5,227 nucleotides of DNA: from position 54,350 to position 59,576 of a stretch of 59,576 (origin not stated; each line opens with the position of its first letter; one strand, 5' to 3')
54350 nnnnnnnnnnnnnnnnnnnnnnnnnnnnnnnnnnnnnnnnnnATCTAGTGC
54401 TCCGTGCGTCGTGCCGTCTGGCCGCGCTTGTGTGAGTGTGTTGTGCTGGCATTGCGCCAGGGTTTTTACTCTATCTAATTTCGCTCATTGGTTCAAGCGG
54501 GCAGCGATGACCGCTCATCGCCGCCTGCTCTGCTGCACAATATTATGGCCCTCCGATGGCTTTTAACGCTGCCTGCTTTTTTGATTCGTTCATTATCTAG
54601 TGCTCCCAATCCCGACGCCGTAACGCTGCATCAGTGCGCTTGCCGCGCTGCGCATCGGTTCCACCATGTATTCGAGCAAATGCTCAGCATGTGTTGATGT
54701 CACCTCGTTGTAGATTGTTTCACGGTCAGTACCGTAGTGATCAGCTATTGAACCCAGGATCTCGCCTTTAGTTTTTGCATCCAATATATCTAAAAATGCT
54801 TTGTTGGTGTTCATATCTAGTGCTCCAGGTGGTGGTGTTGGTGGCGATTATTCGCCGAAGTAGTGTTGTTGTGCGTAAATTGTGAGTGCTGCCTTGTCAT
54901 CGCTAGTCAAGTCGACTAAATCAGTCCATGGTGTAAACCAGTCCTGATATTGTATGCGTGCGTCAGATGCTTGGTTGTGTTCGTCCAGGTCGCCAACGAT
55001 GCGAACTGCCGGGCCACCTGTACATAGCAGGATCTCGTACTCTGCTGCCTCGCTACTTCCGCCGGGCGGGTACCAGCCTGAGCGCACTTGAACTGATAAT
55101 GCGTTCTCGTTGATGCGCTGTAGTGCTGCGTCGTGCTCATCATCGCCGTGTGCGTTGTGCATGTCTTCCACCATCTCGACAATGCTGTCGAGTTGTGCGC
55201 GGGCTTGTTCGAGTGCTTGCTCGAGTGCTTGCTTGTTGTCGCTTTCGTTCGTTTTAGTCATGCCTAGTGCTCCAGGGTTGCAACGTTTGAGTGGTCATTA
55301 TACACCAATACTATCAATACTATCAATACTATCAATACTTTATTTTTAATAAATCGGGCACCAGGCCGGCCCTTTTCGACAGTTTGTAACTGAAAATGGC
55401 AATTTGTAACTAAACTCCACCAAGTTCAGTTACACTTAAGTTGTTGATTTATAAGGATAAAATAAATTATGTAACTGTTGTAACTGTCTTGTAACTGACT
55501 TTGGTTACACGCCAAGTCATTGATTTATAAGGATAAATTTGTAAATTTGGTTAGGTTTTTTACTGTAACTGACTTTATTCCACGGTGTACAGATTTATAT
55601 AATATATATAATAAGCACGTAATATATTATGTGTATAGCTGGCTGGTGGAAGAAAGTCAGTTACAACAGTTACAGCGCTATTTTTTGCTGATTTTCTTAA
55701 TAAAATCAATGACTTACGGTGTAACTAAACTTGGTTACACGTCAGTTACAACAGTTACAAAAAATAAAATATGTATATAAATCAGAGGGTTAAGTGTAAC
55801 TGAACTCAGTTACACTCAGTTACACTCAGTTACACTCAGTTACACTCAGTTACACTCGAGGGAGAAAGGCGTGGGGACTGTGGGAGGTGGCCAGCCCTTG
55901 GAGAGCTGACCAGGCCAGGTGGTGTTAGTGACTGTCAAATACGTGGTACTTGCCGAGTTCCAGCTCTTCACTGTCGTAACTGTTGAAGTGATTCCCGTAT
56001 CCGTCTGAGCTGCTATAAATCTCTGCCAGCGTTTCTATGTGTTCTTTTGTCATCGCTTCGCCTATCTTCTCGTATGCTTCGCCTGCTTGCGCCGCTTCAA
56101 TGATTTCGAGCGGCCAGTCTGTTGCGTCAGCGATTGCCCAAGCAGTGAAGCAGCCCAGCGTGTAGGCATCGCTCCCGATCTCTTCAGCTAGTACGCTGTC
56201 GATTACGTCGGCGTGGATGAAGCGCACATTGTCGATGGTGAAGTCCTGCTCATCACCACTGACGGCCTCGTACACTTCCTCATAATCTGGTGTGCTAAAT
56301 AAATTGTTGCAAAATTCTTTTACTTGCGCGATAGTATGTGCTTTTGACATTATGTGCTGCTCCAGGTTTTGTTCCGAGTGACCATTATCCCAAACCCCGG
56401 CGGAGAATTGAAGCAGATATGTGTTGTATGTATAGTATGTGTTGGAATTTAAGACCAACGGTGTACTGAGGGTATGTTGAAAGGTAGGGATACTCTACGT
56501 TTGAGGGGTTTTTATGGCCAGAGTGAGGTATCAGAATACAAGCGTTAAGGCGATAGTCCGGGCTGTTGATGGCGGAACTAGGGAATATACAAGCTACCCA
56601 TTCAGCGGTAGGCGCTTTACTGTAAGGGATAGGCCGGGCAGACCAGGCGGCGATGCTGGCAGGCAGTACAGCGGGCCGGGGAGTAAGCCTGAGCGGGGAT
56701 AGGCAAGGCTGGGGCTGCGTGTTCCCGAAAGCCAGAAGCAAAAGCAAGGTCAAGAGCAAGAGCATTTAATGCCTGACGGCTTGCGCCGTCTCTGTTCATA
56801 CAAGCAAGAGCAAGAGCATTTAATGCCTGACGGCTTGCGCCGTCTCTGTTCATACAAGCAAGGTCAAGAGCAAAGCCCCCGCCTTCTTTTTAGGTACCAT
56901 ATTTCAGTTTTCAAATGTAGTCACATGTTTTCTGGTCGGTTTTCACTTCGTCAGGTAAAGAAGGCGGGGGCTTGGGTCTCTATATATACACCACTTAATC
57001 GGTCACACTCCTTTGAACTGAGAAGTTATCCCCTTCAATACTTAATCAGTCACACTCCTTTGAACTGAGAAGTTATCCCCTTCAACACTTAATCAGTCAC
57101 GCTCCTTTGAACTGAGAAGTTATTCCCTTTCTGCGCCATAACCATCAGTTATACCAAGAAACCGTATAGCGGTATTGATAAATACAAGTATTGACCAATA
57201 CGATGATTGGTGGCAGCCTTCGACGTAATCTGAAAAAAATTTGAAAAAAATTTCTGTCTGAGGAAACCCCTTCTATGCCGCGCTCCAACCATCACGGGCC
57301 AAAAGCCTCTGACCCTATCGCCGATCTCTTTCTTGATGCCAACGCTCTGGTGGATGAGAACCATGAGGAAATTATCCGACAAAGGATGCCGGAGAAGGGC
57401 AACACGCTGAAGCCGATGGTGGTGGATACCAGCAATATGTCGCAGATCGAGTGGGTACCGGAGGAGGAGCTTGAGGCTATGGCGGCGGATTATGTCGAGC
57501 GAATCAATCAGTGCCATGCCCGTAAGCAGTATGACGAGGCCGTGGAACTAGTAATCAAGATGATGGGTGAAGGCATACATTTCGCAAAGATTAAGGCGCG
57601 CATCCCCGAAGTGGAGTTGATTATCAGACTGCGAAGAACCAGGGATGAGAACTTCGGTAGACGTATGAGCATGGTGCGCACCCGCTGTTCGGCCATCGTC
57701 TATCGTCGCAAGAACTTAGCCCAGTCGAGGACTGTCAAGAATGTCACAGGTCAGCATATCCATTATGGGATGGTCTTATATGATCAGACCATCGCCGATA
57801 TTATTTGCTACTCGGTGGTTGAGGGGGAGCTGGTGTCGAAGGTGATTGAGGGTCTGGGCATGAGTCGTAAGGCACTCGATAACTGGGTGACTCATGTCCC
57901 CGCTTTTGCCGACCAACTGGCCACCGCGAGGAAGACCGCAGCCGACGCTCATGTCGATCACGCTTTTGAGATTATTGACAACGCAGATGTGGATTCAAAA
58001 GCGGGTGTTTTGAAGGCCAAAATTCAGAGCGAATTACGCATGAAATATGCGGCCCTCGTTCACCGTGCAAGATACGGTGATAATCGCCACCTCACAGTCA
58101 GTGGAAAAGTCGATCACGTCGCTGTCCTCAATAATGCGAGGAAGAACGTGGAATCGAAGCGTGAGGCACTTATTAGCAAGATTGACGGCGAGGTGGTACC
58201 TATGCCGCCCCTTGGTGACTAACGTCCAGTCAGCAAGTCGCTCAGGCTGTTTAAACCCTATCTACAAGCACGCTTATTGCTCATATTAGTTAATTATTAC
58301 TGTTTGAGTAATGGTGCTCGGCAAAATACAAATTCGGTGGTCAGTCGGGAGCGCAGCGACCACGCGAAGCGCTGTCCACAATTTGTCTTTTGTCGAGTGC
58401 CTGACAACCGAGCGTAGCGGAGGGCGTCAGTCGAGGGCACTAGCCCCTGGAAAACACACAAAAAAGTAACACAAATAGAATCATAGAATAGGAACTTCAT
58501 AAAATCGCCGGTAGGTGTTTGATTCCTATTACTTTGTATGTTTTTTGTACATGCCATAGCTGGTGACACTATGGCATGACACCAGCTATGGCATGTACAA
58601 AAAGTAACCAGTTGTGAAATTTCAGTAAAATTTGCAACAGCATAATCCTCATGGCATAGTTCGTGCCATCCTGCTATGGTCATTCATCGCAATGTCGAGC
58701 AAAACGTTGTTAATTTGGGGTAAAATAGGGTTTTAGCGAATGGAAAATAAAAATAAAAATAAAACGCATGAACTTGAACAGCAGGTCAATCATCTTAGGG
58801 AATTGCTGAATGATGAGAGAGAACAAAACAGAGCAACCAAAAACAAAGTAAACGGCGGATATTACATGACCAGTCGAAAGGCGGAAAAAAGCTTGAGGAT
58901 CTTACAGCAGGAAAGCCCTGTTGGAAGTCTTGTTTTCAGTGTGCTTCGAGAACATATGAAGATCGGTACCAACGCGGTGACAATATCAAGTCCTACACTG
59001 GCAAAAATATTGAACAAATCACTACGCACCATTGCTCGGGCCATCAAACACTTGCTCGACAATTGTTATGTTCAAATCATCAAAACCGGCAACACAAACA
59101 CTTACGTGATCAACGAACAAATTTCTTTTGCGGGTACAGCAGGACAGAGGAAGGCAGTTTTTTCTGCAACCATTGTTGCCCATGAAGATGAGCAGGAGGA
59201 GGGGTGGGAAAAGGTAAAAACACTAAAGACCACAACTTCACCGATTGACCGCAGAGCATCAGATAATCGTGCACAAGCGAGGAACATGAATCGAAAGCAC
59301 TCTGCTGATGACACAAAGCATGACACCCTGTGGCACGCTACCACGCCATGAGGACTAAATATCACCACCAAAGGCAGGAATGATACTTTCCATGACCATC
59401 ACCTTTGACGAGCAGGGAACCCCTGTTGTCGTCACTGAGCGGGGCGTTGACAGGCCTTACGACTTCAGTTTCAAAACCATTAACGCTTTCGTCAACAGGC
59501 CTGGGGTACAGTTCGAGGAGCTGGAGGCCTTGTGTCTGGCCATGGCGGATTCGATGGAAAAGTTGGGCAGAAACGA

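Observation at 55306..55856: Iteron-dense AT-rich region with about 20 GTTAC-core sites: candidate origin of replication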

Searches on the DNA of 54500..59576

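Call 69: search_rna_families(source=window, start=54500, end=59576, threshold=evalue, max_evalue=1)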
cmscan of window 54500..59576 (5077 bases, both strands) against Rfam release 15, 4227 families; matches with E-value up to 1: 4.
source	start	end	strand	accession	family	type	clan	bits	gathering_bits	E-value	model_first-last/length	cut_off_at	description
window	58549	58596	+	RF00990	mir-552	Gene; miRNA;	-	30.5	100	0.0037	1-83/83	no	mir-552 microRNA precursor family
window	58540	58606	-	RF04246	MIR169_8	Gene; miRNA;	CL00098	27.3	107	0.053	1-137/137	no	MIR169_8 microRNA precursor family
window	58544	58603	+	RF04273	MIR827_2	Gene; miRNA;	CL00143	25.2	67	0.52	1-89/89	no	MIR827_2 microRNA precursor family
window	55554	55677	+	RF04112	MIR5512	Gene; miRNA;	-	23.1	139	0.66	1-132/132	no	MIR5512 microRNA precursor family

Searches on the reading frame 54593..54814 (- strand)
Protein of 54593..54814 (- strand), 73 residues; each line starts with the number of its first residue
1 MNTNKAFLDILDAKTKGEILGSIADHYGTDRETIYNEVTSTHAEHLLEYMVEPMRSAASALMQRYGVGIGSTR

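Call 8: search_protein_families(library=phrogs, proteins=[window:54593-54814:-], max_evalue=0.01)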
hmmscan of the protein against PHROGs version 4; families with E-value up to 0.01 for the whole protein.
window:54593-54814:- (73 aa): 0 families

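Call 9: search_protein_families(library=pfam, proteins=[window:54593-54814:-], max_evalue=0.01)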
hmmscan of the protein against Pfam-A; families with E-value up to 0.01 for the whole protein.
window:54593-54814:- (73 aa): 1 family
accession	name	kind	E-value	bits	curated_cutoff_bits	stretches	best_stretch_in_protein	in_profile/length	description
PF05402.18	PqqD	-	0.00073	20.3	23.4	1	7-40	22-56/67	Coenzyme PQQ synthesis protein D (PqqD)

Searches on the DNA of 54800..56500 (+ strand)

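Call 4: search_dna_similar(query=window:54800-56500:+, collection=phages, mode=near)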
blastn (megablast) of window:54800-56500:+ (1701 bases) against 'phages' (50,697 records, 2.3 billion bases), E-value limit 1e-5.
No match.

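Call 5: search_dna_similar(query=window:54800-56500:+, collection=phages, mode=distant)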
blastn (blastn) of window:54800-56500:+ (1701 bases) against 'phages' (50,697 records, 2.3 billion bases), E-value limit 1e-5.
No match.

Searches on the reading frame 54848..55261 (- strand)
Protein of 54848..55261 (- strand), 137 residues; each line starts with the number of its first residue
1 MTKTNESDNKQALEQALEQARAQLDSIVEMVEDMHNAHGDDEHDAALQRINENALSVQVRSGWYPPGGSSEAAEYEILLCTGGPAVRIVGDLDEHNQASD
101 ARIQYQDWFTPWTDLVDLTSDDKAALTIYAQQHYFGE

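Call 8: search_protein_families(library=phrogs, proteins=[window:54848-55261:-], max_evalue=0.01)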
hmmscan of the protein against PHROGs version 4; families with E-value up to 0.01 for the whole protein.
window:54848-55261:- (137 aa): 1 family
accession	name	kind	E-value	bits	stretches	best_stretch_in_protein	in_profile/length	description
phrog_3694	-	unknown function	0.006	16.7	1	7-59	313-363/376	-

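Call 9: search_protein_families(library=pfam, proteins=[window:54848-55261:-], max_evalue=0.01)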
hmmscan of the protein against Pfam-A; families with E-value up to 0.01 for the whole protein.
window:54848-55261:- (137 aa): 0 families

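Call 22: find_related_loci(query=window:54848-55261:-, collection=viral_contigs, flank=6000)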
Query window:54848-55261:- (137 aa) in viral_contigs; peptide patterns used: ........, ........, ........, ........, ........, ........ (x = any residue, [..] = any of these).
6 stretches matched a pattern; 2 encode a relative of the query (tblastn E <= 1e-3); 2 distinct loci.
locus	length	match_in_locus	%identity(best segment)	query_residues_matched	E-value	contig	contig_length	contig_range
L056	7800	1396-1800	39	16-137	6e-25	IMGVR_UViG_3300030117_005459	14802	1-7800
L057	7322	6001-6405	38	16-137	9e-24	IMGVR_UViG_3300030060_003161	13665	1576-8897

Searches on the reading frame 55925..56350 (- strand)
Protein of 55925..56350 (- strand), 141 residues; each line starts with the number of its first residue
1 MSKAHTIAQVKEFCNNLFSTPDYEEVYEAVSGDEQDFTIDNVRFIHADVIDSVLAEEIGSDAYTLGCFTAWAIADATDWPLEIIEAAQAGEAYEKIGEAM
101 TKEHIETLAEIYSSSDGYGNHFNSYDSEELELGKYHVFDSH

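Call 8: search_protein_families(library=phrogs, proteins=[window:55925-56350:-], max_evalue=0.01)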
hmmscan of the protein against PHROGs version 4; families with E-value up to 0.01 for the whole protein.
window:55925-56350:- (141 aa): 1 family
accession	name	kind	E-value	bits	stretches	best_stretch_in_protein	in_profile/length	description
phrog_17268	-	unknown function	0.0057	18.1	0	93-128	27-62/70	-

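Call 9: search_protein_families(library=pfam, proteins=[window:55925-56350:-], max_evalue=0.01)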
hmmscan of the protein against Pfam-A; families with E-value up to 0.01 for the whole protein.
window:55925-56350:- (141 aa): 0 families

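Call 27: find_related_loci(query=window:55925-56350:-, collection=viral_contigs, flank=8000)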
Query window:55925-56350:- (141 aa) in viral_contigs; peptide patterns used: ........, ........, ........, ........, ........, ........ (x = any residue, [..] = any of these).
4 stretches matched a pattern, but none encodes a relative of the query by tblastn (E <= 1e-3).
